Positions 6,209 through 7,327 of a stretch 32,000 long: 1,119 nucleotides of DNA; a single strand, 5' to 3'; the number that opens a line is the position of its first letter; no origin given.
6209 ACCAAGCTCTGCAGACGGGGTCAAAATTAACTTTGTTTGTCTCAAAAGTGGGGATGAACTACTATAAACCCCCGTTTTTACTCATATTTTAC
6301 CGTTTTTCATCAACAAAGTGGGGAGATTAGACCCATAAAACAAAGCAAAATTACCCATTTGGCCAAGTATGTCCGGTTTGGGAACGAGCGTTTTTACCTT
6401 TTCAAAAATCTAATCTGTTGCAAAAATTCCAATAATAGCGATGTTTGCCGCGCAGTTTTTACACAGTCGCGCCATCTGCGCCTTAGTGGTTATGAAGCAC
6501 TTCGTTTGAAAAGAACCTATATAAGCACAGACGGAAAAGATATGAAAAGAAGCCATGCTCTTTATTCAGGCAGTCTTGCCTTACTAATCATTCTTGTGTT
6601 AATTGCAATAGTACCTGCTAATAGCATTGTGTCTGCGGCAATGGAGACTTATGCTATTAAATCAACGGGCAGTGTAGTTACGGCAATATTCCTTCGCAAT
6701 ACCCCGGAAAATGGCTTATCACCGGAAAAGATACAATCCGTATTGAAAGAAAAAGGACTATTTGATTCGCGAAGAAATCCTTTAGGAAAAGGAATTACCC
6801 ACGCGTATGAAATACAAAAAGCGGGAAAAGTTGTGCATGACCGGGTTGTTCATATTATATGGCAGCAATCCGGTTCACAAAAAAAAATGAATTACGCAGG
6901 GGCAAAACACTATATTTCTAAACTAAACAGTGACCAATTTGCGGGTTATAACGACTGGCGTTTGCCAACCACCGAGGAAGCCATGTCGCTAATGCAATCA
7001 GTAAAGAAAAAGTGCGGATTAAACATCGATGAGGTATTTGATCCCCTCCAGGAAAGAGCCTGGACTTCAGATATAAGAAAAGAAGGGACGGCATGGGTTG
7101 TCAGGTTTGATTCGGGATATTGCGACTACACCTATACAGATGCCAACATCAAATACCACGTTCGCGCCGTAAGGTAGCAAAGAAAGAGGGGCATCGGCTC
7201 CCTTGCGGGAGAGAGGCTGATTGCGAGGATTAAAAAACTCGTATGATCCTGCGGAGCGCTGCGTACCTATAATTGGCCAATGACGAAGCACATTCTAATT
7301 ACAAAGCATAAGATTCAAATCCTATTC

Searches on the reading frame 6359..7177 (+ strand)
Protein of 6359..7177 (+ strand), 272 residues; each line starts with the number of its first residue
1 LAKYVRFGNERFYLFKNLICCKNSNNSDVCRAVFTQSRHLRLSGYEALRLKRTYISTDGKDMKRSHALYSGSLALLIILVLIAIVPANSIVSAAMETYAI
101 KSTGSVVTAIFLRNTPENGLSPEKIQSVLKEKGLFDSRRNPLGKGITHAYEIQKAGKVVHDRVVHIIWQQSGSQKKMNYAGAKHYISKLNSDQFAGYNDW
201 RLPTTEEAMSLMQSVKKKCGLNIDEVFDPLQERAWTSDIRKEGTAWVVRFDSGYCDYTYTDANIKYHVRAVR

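Call 52: search_protein_families(library=pfam, proteins=[window:6359-7177:+], max_evalue=0.001)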
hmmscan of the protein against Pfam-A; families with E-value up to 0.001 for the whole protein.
window:6359-7177:+ (272 aa): 1 family
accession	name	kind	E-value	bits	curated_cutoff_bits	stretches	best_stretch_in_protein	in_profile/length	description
PF07603.17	Lcl_C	-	1.7e-21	77.1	34.9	1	158-272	2-117/117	Lcl C-terminal domain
